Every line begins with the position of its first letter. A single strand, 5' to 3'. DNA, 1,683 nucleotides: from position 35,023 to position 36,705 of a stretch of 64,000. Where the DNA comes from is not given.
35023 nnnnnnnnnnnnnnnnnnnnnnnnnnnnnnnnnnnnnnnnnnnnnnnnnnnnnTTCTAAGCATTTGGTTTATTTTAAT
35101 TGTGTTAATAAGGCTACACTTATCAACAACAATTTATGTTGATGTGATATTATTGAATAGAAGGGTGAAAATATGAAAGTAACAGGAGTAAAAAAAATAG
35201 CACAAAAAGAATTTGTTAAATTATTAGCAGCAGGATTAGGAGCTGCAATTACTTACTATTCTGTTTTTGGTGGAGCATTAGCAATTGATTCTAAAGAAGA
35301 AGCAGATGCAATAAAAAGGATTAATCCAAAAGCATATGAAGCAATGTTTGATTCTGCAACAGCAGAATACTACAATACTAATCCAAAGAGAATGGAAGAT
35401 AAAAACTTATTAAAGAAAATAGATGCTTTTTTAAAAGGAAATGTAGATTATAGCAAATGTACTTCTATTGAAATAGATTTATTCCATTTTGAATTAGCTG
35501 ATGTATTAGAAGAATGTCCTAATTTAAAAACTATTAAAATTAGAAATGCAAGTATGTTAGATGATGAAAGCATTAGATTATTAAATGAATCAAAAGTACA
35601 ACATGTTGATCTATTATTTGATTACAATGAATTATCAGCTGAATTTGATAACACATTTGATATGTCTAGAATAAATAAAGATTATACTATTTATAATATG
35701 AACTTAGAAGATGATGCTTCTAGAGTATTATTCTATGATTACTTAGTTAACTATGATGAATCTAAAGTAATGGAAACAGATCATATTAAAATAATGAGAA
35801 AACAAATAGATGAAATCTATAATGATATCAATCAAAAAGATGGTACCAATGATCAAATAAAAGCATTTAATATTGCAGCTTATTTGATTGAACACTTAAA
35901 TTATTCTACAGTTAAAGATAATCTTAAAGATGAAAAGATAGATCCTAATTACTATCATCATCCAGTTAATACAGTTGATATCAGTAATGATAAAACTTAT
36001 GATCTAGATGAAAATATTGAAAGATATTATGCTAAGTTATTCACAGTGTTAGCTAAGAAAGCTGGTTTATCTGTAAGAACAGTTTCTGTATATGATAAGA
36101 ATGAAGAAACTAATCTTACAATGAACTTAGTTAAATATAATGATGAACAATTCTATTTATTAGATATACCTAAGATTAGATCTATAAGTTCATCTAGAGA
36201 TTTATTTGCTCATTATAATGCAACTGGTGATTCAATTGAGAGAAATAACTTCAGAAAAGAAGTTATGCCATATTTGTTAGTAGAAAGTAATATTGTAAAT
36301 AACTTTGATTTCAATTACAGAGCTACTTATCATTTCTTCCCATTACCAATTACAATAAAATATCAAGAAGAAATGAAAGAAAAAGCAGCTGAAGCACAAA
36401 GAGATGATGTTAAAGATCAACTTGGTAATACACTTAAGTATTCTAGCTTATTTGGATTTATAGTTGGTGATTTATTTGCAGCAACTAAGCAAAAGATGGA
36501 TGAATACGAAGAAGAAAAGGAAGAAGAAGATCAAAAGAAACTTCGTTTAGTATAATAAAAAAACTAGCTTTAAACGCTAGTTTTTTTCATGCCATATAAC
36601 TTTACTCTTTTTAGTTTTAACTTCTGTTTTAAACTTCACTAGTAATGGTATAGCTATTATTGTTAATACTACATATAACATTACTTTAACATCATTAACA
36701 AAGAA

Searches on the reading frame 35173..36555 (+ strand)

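Call 64: search_protein_families(library=pfam, proteins=[window:35173-36555:+], max_evalue=0.1)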
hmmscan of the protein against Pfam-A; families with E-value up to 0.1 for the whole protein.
window:35173-36555:+ (460 aa): 2 families
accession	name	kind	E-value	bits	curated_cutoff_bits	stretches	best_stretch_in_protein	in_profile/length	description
PF01841.26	Transglut_core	-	0.0036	18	23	1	225-313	12-84/108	Transglutaminase-like superfamily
PF18088.7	Glyco_H_20C_C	-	0.026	14.8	27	1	260-317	51-107/194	Glycoside Hydrolase 20C C-terminal domain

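Call 76: search_protein_families(library=padloc, proteins=[window:35173-36555:+], max_evalue=0.001)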
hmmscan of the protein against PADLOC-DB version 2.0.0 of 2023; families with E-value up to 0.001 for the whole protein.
window:35173-36555:+ (460 aa): 0 families
